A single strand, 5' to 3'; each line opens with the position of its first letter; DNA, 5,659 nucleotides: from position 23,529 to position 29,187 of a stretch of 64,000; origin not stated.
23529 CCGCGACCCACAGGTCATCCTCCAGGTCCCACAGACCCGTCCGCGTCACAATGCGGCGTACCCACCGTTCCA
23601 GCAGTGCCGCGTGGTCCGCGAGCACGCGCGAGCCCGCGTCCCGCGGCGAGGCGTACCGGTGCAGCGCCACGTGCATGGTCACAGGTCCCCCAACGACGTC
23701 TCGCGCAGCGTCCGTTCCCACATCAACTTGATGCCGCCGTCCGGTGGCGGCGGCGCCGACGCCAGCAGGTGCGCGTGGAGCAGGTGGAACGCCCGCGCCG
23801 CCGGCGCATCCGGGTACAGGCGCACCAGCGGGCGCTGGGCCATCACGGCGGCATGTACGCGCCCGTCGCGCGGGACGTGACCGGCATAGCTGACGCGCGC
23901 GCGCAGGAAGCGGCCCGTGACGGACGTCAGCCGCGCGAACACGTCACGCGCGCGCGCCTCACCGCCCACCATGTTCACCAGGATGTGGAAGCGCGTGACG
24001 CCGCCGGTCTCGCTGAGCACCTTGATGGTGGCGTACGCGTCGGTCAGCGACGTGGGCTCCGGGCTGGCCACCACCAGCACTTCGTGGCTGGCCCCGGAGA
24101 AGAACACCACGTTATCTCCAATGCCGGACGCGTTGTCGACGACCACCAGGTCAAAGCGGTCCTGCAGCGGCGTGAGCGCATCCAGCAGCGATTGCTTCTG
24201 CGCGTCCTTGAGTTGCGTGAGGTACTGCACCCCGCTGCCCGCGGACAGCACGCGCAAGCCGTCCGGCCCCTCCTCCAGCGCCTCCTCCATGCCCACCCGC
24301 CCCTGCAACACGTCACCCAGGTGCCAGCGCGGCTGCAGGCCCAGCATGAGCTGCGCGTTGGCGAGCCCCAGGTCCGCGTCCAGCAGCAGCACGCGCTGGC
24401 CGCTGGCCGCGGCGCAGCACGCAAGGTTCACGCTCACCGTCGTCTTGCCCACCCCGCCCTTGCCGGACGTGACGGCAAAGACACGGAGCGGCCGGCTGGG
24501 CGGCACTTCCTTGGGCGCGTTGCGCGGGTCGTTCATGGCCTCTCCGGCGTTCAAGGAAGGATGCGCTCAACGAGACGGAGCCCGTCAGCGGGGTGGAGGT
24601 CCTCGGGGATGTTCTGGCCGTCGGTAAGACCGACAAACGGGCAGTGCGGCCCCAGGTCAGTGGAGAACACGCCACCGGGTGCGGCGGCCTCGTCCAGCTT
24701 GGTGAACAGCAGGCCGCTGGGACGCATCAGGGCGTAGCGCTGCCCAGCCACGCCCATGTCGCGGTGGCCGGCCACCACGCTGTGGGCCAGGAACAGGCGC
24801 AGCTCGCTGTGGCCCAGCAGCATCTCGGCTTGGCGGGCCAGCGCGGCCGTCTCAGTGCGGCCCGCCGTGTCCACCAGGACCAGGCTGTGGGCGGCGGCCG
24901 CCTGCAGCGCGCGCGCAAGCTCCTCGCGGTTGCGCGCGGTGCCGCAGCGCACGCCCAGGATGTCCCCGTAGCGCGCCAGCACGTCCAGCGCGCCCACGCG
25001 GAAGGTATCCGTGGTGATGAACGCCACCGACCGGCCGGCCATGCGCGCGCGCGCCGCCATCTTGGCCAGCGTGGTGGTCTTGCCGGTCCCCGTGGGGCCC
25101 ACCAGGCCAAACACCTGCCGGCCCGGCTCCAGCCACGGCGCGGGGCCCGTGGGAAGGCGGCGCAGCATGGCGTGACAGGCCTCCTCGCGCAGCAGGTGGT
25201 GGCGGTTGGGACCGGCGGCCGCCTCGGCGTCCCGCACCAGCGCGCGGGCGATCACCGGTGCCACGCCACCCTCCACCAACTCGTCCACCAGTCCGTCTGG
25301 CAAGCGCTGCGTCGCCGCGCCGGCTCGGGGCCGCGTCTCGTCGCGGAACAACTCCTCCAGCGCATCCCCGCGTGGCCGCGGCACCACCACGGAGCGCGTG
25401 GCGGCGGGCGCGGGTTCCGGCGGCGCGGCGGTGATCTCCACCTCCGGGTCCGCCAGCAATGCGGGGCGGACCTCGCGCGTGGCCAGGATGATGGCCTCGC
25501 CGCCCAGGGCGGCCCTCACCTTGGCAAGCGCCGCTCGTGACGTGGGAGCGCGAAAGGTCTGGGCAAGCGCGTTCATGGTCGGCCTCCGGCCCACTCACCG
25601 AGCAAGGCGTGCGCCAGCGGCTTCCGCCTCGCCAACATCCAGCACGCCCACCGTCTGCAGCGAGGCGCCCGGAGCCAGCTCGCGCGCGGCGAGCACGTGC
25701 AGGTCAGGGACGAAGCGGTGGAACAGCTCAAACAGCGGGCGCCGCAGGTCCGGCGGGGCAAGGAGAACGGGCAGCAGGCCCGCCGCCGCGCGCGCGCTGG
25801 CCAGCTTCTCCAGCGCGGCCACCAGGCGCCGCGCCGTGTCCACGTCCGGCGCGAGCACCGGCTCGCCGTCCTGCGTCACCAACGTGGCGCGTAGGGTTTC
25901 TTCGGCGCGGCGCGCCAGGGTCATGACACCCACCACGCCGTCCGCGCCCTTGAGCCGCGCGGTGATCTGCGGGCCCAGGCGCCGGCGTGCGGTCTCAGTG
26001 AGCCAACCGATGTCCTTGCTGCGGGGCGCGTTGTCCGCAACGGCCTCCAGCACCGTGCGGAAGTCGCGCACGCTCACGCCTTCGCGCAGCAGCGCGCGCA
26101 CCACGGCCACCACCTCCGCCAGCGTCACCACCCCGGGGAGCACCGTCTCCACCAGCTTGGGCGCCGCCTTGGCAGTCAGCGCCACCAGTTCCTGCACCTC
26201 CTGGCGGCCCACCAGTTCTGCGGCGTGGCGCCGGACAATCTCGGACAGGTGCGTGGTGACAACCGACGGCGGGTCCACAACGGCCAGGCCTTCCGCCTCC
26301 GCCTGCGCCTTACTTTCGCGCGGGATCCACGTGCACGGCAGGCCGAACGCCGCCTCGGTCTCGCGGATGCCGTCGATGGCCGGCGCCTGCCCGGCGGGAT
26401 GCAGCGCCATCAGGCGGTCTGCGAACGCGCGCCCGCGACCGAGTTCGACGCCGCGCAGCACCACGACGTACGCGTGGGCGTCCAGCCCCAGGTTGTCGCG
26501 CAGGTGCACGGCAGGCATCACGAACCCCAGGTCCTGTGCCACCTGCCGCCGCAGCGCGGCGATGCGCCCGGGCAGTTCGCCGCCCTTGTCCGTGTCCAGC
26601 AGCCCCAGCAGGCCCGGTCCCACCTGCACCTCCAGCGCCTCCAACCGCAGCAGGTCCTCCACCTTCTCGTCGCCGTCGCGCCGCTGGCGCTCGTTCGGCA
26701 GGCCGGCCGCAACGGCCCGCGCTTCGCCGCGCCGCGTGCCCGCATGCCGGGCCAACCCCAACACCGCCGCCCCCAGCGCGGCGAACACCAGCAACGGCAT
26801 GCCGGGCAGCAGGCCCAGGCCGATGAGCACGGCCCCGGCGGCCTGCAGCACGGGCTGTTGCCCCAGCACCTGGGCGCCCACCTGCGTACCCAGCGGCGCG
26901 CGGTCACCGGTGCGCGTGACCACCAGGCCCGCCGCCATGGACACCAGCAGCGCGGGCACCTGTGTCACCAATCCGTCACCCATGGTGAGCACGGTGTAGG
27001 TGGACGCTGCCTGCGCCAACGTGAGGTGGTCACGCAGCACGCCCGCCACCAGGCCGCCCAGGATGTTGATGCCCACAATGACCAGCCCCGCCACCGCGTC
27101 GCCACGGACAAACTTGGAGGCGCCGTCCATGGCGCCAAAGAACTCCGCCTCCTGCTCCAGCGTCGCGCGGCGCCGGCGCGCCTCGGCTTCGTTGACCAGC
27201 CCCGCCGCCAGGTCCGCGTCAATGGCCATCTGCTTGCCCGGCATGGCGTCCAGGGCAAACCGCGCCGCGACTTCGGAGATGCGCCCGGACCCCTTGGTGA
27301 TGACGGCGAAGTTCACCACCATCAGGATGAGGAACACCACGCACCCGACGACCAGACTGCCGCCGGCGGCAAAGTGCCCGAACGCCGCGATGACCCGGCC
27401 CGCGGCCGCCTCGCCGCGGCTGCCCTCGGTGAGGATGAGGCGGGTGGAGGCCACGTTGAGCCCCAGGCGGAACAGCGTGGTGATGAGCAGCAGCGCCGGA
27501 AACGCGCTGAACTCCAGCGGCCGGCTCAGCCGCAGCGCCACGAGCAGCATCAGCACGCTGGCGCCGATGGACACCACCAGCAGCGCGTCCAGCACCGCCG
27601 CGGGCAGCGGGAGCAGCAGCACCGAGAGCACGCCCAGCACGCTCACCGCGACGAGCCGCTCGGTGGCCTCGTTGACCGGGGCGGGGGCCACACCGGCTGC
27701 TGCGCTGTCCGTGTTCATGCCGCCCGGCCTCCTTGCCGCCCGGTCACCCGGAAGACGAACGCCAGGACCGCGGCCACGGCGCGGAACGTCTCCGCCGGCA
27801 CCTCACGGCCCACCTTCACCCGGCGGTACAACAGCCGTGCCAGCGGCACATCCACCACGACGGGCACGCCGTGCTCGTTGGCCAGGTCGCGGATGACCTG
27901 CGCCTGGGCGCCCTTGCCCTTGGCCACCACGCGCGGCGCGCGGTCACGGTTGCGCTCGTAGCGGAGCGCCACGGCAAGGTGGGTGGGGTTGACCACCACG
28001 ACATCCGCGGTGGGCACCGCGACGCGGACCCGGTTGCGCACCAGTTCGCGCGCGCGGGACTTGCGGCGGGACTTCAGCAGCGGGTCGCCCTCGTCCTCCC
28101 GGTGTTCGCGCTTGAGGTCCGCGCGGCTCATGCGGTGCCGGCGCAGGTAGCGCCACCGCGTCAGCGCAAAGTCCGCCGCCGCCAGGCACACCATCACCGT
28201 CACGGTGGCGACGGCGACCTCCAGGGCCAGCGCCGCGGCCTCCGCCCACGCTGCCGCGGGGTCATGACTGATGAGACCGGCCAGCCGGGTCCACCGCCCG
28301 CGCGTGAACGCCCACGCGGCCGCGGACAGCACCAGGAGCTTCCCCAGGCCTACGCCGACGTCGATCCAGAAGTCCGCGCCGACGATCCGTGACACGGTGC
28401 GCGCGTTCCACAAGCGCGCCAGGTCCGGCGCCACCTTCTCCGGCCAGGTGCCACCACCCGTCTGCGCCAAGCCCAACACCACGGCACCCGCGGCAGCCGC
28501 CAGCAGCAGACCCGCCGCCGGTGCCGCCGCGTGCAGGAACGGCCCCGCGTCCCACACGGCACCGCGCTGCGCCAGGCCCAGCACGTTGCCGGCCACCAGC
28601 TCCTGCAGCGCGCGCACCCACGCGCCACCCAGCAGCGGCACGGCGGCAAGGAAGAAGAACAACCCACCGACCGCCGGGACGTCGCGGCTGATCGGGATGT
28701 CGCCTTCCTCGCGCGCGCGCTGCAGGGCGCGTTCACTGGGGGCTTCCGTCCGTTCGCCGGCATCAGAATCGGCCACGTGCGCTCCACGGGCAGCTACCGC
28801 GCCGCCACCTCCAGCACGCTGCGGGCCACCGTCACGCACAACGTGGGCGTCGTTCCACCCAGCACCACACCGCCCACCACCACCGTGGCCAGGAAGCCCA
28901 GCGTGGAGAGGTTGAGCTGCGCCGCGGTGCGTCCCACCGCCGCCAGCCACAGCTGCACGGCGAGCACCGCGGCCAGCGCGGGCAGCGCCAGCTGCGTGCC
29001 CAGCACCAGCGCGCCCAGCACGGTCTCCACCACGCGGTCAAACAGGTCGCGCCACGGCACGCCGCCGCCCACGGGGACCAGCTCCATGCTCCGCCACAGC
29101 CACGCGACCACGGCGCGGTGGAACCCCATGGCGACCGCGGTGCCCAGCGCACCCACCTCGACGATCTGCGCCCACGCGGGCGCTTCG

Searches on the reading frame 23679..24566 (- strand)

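Call 26: search_protein_families(library=pfam, proteins=[window:23679-24566:-], max_evalue=0.0001)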
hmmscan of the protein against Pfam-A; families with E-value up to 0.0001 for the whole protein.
window:23679-24566:- (295 aa): 9 families
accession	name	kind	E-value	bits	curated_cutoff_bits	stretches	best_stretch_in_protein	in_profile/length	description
PF10609.15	ParA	-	4.5e-17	62.7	27.1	1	29-264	5-242/246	NUBPL iron-transfer P-loop NTPase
PF01656.29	CbiA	-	1.2e-16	61.3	25.4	1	31-246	2-124/125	CobQ/CobB/MinD/ParA nucleotide binding domain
PF13614.12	AAA_31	-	8.9e-16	58.8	27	1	28-177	2-157/177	AAA domain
PF02374.21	ArsA_ATPase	-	1.2e-06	28.4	24.3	1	32-65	5-38/305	Anion-transporting ATPase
PF06564.18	CBP_BcsQ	-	3.2e-06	27.3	21.3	1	30-263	4-229/234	Cellulose biosynthesis protein BcsQ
PF13481.12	AAA_25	-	4.7e-06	26.8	27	1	6-61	11-65/195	AAA domain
PF09140.17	MipZ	-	1.7e-05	24.7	20.7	1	31-226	4-184/262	ATPase MipZ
PF00142.24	Fer4_NifH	-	3.3e-05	23.9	25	1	34-175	6-156/271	4Fe-4S iron sulfur cluster binding proteins, NifH/frxC family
PF25199.1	nSTAND_NTPase5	-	4.2e-05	23.8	34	0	24-65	38-79/145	Novel STAND NTPase 5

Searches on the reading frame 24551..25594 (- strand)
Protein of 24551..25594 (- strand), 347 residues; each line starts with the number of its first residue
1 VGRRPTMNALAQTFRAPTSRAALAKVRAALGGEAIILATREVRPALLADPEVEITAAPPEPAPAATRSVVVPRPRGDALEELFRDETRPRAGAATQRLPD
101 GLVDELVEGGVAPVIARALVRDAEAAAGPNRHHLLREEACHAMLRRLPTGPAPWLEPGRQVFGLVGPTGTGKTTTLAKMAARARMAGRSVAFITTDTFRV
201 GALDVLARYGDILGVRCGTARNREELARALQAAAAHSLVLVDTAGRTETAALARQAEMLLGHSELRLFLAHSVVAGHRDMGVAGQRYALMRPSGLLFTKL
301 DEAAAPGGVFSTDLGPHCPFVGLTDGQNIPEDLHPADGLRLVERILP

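Call 26: search_protein_families(library=pfam, proteins=[window:24551-25594:-], max_evalue=0.0001)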
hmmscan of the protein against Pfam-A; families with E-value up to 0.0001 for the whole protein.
window:24551-25594:- (347 aa): 4 families
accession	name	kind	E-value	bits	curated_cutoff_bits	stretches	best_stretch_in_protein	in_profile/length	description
PF00448.28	SRP54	-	6.6e-29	101.4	22.7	1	161-346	3-195/196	SRP54-type protein, GTPase domain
PF13401.12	AAA_22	-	1.5e-06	29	27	1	160-243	6-92/130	AAA domain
PF13604.12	AAA_30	-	1.8e-06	28.3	27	1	157-256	16-109/191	AAA domain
PF25199.1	nSTAND_NTPase5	-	4.8e-05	23.6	34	0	156-199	38-82/145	Novel STAND NTPase 5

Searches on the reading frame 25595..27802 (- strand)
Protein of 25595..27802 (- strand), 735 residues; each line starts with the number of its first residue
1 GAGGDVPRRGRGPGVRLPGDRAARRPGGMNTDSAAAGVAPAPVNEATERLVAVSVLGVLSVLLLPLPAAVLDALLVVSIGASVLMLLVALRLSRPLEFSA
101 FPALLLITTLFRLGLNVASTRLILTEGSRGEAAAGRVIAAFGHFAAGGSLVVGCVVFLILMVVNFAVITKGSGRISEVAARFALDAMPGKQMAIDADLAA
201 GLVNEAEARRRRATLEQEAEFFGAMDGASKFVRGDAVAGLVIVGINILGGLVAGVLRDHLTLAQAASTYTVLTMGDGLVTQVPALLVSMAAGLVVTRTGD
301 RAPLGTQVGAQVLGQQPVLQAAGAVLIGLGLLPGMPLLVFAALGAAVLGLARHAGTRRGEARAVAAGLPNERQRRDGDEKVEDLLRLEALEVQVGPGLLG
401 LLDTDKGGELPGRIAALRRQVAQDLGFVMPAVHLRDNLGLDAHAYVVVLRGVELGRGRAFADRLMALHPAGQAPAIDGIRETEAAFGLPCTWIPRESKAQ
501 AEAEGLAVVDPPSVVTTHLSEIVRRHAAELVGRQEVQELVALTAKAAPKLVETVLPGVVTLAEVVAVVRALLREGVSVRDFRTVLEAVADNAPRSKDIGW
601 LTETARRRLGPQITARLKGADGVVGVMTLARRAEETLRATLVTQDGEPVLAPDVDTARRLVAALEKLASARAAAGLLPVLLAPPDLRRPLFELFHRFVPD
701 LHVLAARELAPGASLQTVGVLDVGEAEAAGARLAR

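Call 26: search_protein_families(library=pfam, proteins=[window:25595-27802:-], max_evalue=0.0001)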
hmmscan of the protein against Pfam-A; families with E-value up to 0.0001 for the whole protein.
window:25595-27802:- (735 aa): 1 family
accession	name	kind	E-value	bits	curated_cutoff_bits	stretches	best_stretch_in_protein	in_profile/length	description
PF00771.25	FHIPEP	-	2.7e-235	783.3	29.1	1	58-712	1-655/657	FHIPEP family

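Call 56: find_homologous_proteins(query=window:25595-27715:-, max_evalue=1e-50)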
Query window:25595-27715:- (706 aa): 8000 proteins with E <= 1e-50 among 8000 candidates; the best 120 are listed.
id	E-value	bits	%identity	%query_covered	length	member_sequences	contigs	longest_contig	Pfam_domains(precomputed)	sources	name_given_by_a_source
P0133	0.0e+0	1446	100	100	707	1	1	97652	PF00771.26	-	-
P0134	5.9e-298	1008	72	98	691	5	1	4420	PF00771.26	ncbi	-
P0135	2.5e-261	887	63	98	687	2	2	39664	PF00771.26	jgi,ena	-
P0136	3.9e-255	867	64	97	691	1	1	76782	PF00771.26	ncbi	ncbi:MAG: flagellar biosynthesis protein FlhA [Myxococcota bacterium]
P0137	1.4e-254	865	64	93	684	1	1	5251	PF00771.26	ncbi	-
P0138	4.3e-253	860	63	97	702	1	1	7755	PF00771.26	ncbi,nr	ncbi:MAG TPA: flagellar biosynthesis protein FlhA [Anaeromyxobacteraceae bacterium]|nr:flagellar bio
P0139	2.0e-252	858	63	95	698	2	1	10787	PF00771.26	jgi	jgi:flagellar biosynthesis protein FlhA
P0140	2.6e-252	857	64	93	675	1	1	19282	PF00771.26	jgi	jgi:flagellar biosynthesis protein FlhA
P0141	2.2e-251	854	64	96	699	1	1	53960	PF00771.26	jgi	jgi:flagellar biosynthesis protein FlhA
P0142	3.2e-251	854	63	96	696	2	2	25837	PF00771.26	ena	-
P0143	3.7e-251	853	64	93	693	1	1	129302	PF00771.26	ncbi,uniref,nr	ncbi:flagellar biosynthesis protein FlhA [Anaeromyxobacter diazotrophicus]|uniref:Flagellar biosynth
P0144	3.2e-250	850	63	93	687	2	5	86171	PF00771.26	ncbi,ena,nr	ncbi:MAG TPA: flagellar biosynthesis protein FlhA [Anaeromyxobacteraceae bacterium]|nr:flagellar bio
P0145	3.7e-250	850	63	98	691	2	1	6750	PF00771.26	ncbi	ncbi:MAG TPA: flagellar biosynthesis protein FlhA [Anaeromyxobacteraceae bacterium]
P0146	1.2e-249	848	63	97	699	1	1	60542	PF00771.26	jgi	jgi:flagellar biosynthesis protein FlhA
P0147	1.9e-249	848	62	96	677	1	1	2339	PF00771.26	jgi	jgi:flagellar biosynthesis protein FlhA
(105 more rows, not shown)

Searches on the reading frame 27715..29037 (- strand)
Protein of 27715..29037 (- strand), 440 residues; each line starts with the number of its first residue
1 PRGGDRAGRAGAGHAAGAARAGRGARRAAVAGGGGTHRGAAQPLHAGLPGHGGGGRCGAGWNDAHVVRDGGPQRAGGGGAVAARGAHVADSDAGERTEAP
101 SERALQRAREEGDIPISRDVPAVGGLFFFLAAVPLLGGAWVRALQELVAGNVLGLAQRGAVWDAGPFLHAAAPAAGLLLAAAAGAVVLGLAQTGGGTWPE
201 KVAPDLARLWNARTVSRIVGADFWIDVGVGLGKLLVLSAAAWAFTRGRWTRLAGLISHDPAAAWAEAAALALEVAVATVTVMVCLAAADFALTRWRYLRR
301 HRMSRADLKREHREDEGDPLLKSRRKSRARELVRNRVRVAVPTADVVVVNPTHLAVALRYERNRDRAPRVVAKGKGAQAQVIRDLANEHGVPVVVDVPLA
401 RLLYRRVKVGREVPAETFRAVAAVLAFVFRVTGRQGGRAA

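Call 26: search_protein_families(library=pfam, proteins=[window:27715-29037:-], max_evalue=0.0001)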
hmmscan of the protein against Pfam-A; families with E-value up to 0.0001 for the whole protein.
window:27715-29037:- (440 aa): 1 family
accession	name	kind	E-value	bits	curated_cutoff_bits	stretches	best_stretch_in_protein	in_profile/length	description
PF01312.24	Bac_export_2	-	6.2e-91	305.5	24.4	1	94-428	1-335/335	FlhB HrpN YscU SpaS Family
